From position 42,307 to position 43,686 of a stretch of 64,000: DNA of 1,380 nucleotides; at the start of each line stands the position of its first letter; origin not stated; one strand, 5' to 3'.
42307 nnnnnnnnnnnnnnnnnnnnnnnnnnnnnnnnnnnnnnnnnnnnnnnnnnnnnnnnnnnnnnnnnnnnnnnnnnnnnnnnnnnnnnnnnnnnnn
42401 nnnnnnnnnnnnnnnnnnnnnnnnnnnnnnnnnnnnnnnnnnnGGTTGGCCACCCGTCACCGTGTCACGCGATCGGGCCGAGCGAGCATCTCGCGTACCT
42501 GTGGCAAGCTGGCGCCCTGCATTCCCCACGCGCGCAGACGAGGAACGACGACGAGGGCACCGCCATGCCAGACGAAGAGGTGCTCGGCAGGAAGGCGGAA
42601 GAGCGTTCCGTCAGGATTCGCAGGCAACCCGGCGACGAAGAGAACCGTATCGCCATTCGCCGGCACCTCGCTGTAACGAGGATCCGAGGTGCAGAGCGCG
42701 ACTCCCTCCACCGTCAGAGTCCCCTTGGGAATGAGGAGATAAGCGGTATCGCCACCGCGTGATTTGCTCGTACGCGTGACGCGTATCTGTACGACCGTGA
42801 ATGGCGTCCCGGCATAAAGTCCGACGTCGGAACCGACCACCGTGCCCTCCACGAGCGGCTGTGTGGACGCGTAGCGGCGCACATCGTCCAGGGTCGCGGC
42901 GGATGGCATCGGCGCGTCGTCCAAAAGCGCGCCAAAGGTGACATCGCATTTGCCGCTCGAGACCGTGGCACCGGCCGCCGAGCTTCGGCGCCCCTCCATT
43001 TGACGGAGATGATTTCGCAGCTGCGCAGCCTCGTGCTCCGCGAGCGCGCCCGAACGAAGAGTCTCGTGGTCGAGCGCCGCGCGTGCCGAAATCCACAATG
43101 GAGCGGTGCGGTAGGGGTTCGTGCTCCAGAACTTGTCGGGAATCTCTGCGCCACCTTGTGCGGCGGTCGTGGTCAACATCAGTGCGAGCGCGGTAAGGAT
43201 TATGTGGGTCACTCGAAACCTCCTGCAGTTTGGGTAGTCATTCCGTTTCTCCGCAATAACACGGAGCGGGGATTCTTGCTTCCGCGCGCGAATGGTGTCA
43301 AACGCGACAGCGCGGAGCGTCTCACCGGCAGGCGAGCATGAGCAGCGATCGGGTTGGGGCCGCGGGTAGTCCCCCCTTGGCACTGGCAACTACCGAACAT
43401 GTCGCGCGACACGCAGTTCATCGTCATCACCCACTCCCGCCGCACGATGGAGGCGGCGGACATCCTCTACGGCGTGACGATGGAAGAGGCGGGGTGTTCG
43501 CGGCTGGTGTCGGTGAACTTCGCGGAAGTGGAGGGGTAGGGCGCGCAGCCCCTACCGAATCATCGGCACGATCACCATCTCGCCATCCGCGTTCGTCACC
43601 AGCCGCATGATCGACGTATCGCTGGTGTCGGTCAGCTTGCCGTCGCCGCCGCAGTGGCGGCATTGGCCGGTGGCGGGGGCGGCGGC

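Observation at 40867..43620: About 2.4-kb island inserted at the 3' end of smc, flanked by ~230-bp direct repeats whose smc-coding portion differs only at synonymous sites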

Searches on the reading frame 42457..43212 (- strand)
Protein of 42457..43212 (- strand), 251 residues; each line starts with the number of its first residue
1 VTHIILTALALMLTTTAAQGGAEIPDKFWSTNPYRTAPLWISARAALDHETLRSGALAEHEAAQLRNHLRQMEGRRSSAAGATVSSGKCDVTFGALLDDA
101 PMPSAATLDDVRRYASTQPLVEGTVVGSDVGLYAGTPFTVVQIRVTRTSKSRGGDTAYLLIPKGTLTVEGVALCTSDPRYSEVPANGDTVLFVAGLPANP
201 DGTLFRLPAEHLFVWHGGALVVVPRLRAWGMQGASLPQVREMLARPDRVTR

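Call 6: search_protein_families(library=pfam, proteins=[window:42457-43212:-], max_evalue=0.01)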
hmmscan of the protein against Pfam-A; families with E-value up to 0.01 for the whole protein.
window:42457-43212:- (251 aa): 0 families

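Call 35: search_protein_families(library=ncbifam, proteins=[window:42457-43212:-], max_evalue=0.01)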
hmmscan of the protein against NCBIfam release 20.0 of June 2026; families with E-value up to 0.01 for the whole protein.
window:42457-43212:- (251 aa): 0 families
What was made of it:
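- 42457..43212 (-): Cargo gene 2: a 251-aa secreted protein (GTG start, GGAGG 7 nt upstream). Its C-terminal domain has an NTR/TIMP-like fold, so it is a possible cognate protease inhibitor. No Pfam or NCBIfam match (calls 6, 35).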

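Call 85: find_homologous_proteins(query=window:42460-43212:-, max_evalue=0.00001)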
Query window:42460-43212:- (251 aa): 8 proteins with E <= 0.00001 among 2900 candidates.
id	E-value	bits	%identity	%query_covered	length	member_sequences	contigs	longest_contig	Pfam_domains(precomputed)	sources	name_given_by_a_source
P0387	6.8e-162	554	100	100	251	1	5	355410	-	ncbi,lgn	ncbi:MAG: hypothetical protein AABO58_10665 [Acidobacteriota bacterium]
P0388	2.5e-96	340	65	97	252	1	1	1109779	-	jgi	jgi:hypothetical protein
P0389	2.3e-95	337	63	99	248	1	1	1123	-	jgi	jgi:hypothetical protein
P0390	3.9e-90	319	62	97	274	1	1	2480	-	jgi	jgi:hypothetical protein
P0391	9.5e-90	318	61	98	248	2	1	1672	-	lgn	-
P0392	8.2e-88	312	59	96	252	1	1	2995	-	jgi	jgi:hypothetical protein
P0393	4.0e-56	208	64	62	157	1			-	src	-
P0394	1.2e-54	203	48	88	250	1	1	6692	-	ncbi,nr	ncbi:MAG: hypothetical protein JWN02_384 [Acidobacteria bacterium]|nr:hypothetical protein [Acidobac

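Call 94: predict_structure(alignment_id=A6)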
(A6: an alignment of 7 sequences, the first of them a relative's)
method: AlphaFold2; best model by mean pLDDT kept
length: 251 residues; sequences in the alignment: 7
mean_pLDDT: 68.7   pTM: 0.68
mean pLDDT of the five models: 68.7, 62.6, 60.4, 56.1, 52.2
residues with pLDDT >= 90: 22; 70-90: 108; 50-70: 71; < 50: 50
segments of 3 or more residues with pLDDT < 50: 1-3, 6-22, 49-57, 76-86, 98-100, 248-251
pLDDT, mean of each block of 10 residues (from residue 1): 47 36 57 53 53 43 62 48 50 58 75 88 89 74 85 73 77 76 88 84 84 90 80 85 65 30
secondary structure, 60 per line:
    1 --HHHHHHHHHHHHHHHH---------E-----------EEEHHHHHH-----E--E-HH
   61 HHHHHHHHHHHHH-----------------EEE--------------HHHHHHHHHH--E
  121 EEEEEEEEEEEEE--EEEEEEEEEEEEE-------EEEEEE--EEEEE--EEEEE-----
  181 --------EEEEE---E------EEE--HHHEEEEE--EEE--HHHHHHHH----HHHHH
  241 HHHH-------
elements in order: H3-18 E40-42 H43-48 H59-73 E91-93 H108-117 E120-133 E136-148 E156-161 E164-168 E171-175 E189-193 E204-206 E212-216 E219-221 H224-231 H236-244
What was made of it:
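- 42457..43212 (-): The AlphaFold model has pLDDT 68.7, and 75-90 over residues 100-245 (call 94).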

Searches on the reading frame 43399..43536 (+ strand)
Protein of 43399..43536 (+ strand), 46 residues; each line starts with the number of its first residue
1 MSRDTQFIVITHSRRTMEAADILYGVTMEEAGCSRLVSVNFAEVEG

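Call 41: find_homologous_proteins(query=window:43399-43536:+, max_evalue=0.001)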
Query seq(46 aa) (46 aa): 127 proteins with E <= 0.001 among 127 candidates; the best 120 are listed.
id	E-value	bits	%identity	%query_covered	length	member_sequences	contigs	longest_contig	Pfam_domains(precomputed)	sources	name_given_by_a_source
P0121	1.9e-20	87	93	100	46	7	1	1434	PF02463.26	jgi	jgi:chromosome segregation protein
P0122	6.0e-20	86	93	100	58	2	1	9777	PF02463.26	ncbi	-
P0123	2.8e-19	84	89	100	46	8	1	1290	-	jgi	jgi:chromosome segregation protein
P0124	5.1e-19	83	95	96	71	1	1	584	-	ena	-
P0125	4.2e-17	77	90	91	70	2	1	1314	-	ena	-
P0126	5.0e-17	77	85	100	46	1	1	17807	PF02463.26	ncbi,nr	ncbi:MAG: hypothetical protein NDJ92_02340 [Thermoanaerobaculia bacterium]|nr:hypothetical protein [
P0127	6.1e-17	77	84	98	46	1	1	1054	PF02463.26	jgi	jgi:chromosome segregation protein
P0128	6.4e-17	77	80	100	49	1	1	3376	PF02463.26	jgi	jgi:chromosome segregation protein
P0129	2.1e-16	75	83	100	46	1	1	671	PF02463.26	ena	-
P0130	2.3e-12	63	84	83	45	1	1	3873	PF02463.26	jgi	-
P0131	4.6e-12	62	74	91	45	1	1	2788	PF02463.26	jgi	jgi:chromosome segregation protein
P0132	4.7e-12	62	83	87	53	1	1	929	-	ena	-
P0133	4.9e-12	62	73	96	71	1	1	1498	PF02463.26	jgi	jgi:chromosome segregation protein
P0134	6.8e-12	61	80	89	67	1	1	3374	PF02463.26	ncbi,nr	ncbi:MAG TPA: hypothetical protein VK747_10275, partial [Blastocatellia bacterium]|nr:hypothetical p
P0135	1.5e-11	60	71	91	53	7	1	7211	PF02463.26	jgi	jgi:chromosome segregation protein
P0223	5.3e-8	49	62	85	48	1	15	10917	PF02463.26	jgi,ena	-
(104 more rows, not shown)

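Call 42: find_encoding_contigs(protein=P0121, flank=5000, max_places=8)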
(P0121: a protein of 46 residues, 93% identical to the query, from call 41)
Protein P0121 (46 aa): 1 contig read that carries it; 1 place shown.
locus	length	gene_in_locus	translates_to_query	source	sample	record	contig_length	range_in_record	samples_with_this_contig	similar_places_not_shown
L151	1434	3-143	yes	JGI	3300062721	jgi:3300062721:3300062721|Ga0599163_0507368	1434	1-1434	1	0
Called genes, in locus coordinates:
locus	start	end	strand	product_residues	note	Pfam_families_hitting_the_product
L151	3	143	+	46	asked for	PF02463:SMC_N (weak)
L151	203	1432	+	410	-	?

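Call 43: find_encoding_contigs(protein=P0123, flank=5000, max_places=8)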
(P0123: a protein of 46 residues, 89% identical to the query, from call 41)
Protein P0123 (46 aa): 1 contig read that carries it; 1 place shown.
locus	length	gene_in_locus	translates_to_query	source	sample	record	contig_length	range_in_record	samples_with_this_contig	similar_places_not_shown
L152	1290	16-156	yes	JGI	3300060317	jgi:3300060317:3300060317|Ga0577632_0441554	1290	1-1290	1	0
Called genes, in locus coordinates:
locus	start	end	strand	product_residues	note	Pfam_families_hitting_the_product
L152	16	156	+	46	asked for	-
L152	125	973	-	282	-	PF01569:PAP2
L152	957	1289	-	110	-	?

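Call 62: find_encoding_contigs(protein=P0125, flank=5000, max_places=4)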
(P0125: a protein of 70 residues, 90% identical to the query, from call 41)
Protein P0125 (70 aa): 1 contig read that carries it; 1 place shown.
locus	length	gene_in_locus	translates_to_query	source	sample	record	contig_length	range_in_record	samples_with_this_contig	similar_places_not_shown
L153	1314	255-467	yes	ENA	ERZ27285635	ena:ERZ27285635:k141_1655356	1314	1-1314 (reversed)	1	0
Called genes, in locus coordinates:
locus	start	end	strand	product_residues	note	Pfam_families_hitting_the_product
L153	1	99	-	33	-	?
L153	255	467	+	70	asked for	-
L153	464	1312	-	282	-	?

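Call 63: find_encoding_contigs(protein=P0124, flank=5000, max_places=4)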
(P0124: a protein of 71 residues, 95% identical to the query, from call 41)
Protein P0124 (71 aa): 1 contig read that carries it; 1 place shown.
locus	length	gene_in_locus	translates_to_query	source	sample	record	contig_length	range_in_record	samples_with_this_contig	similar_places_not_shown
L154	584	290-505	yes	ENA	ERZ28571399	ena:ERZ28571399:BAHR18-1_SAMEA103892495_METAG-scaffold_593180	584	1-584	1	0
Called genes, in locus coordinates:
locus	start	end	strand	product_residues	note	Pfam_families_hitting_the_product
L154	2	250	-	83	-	?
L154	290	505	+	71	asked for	-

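Call 69: find_related_loci(query=P0223, collection=viral_contigs, flank=10000)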
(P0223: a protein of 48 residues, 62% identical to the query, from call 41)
Query P0223 (48 aa) in viral_contigs; peptide patterns used: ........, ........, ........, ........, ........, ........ (x = any residue, [..] = any of these).
16 stretches matched a pattern, but none encodes a relative of the query by tblastn (E <= 1e-3).

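Call 70: search_dna_similar(query=window:43399-43536:+, collection=phages, mode=protein, max_evalue=0.001, max_rows=30)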
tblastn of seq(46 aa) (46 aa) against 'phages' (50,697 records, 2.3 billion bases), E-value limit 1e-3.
Records with a match: 13; places in all: 13; records where one place covers at least 80% of the query: 13.
Best place of each record, by identity: 60-80% 11; <60% 2.
By first word of the organism name: Listeria 6; Bacteriophage 2; Enterococcus 2; Acinetobacter 2; Staphylococcus 1.
By host as written in the record: Listeria monocytogenes 6; - 5; Enterococcus faecalis 1; Staphylococcus aureus 1.
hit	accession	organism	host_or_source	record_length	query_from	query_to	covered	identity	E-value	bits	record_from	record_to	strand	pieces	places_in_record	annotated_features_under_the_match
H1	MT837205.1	Bacteriophage sp.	human fecal samples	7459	1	43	93%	65.1%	5e-10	57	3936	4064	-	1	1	record has no annotation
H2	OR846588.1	Enterococcus phage Efs 1-1-1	Enterococcus faecalis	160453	5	45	89%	65.9%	1e-10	59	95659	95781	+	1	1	record has no annotation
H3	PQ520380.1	Enterococcus phage IME_EF3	-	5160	5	45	89%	65.9%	1e-10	59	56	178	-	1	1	record has no annotation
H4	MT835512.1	Bacteriophage sp.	human fecal samples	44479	1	43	93%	62.8%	6e-11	60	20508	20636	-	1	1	record has no annotation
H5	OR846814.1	Listeria phage LM 4-11-1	Listeria monocytogenes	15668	5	43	85%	69.2%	6e-11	60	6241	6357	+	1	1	record has no annotation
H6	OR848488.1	Listeria phage LM 4-14-1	Listeria monocytogenes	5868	5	43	85%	69.2%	6e-11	60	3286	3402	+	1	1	record has no annotation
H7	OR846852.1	Listeria phage LM 4-11-1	Listeria monocytogenes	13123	5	43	85%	69.2%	6e-11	60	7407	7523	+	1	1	record has no annotation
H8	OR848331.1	Listeria phage LM 4-14-1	Listeria monocytogenes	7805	5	43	85%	69.2%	6e-11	60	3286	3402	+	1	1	record has no annotation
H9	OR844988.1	Staphylococcus phage SA 1306 Kay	Staphylococcus aureus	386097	1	45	98%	60.0%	9e-10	56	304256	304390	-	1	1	record has no annotation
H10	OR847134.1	Listeria phage LM 4-11-1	Listeria monocytogenes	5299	4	44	89%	61.0%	2e-10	58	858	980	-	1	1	record has no annotation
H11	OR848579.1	Listeria phage LM 4-14-1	Listeria monocytogenes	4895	4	44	89%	61.0%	2e-10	58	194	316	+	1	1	record has no annotation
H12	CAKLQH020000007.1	Acinetobacter phage MD-2021a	not known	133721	1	45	98%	46.7%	2e-5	44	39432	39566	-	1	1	smc: Chromosome partition protein Smc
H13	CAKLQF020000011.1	Acinetobacter phage MD-2021a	not known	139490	1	45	98%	46.7%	2e-5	44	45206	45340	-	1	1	smc: Chromosome partition protein Smc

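Call 71: get_annotated_region(hit=H4, flank=6000)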
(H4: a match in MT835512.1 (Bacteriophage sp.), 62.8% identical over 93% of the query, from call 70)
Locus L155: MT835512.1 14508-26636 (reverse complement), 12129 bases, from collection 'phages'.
description: UNVERIFIED: Bacteriophage sp. clone scaffold_78 genomic sequence.
organism: Bacteriophage sp. (NCBI taxid 38018)
taxonomy: Viruses
host: -; source: human fecal samples; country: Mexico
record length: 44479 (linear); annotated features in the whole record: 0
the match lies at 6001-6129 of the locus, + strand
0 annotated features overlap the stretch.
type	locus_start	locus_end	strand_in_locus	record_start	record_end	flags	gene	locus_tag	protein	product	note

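Call 72: get_annotated_region(hit=H1, flank=4000)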
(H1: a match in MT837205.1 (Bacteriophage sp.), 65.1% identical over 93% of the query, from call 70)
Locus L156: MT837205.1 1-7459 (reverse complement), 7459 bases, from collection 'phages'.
description: UNVERIFIED: Bacteriophage sp. clone scaffold_4150 genomic sequence.
organism: Bacteriophage sp. (NCBI taxid 38018)
taxonomy: Viruses
host: -; source: human fecal samples; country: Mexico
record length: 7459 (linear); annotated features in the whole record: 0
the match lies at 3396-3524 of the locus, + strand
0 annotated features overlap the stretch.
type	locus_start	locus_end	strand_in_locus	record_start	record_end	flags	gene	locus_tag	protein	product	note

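Call 79: search_protein_families(library=pfam, proteins=[L153:464-1312:-, L154:2-250:-, L152:125-973:-, L151:203-1432:+], max_evalue=0.01)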
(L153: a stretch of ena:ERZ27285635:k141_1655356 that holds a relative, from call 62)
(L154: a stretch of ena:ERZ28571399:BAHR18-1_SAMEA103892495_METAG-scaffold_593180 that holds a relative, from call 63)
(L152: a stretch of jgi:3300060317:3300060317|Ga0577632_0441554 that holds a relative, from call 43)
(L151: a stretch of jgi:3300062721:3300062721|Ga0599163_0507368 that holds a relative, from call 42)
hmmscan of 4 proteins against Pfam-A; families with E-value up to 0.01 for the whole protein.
L153:464-1312:- (282 aa): 12 families
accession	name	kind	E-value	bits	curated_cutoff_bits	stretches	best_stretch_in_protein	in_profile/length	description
PF07719.23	TPR_2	-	4.8e-19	67.3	27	1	47-80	1-34/34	Tetratricopeptide repeat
PF13432.12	TPR_16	-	2.4e-13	50.7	32.7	1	66-113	16-63/65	Tetratricopeptide repeat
PF13414.12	TPR_11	-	4.2e-13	49.2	26.8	1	37-55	18-36/42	TPR repeat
PF13428.12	TPR_14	-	5.9e-12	45.5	23.5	0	151-192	3-42/44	Tetratricopeptide repeat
PF13181.12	TPR_8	-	1.5e-11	43.9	25.7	0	150-176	2-28/34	Tetratricopeptide repeat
PF14559.12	TPR_19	-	1.6e-10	41.6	25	1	66-113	10-57/68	Tetratricopeptide repeat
PF00515.34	TPR_1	-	3.2e-09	36.6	27.8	0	48-80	2-34/34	Tetratricopeptide repeat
PF13431.12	TPR_17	-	5.7e-09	36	24.4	1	70-101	2-33/34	Tetratricopeptide repeat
PF13424.12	TPR_12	-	0.00016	22.2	30.1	0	223-248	51-76/77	Tetratricopeptide repeat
PF13176.12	TPR_7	-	0.0017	18.7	27.9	0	224-248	6-30/36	Tetratricopeptide repeat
PF23914.1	TPR_CcmH_CycH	-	0.0019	18.5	42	0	38-133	41-139/158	Cytochrome c-type biogenesis protein H TPR domain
PF13429.12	TPR_15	-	0.0023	17.9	26.2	0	152-275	148-272/280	Tetratricopeptide repeat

L154:2-250:- (83 aa): 0 families

L152:125-973:- (282 aa): 3 families
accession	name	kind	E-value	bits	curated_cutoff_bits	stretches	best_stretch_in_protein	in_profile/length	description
PF01569.27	PAP2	-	2e-18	66.8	27.2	1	170-274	4-120/130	PAP2 superfamily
PF14378.12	PAP2_3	-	8e-05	23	27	1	206-273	122-189/190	PAP2 superfamily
PF14360.12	PAP2_C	-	0.00037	21.4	27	1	213-270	8-67/74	PAP2 superfamily C-terminal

L151:203-1432:+ (410 aa): 0 families

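Call 80: search_protein_representatives(protein=window:43399-43536:+)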
Query: 46 residues. Proteins with E-value up to 0.001 (for the whole library): 9702; up to 1e-10: 54; up to 1e-30: 0. The best 150 are listed.
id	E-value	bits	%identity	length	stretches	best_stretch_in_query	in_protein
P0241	2.3e-23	94.6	55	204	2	3-44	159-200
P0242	9.9e-21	86.6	100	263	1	1-46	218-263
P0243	1.5e-20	86.0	98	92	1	1-45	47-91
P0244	5.9e-20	84.2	96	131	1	2-46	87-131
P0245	1.3e-19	83.2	93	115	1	1-45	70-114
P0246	2.8e-18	79.2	91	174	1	1-45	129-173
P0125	1.3e-17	77.0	93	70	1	5-45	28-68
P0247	2.0e-17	76.5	91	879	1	1-45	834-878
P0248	8.3e-17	74.6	84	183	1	1-45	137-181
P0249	1.8e-16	73.6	87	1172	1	1-45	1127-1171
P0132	1.5e-12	61.7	82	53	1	6-45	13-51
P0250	1.9e-12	61.3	71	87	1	2-46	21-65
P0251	2.1e-12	61.2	71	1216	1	2-43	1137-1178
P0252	2.4e-12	61.0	69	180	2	1-43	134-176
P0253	2.9e-12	60.8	78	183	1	2-42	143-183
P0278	6.3e-11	56.7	76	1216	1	1-45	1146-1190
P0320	2.6e-10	54.8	71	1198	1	2-43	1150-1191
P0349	4.9e-10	54.0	76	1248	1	4-45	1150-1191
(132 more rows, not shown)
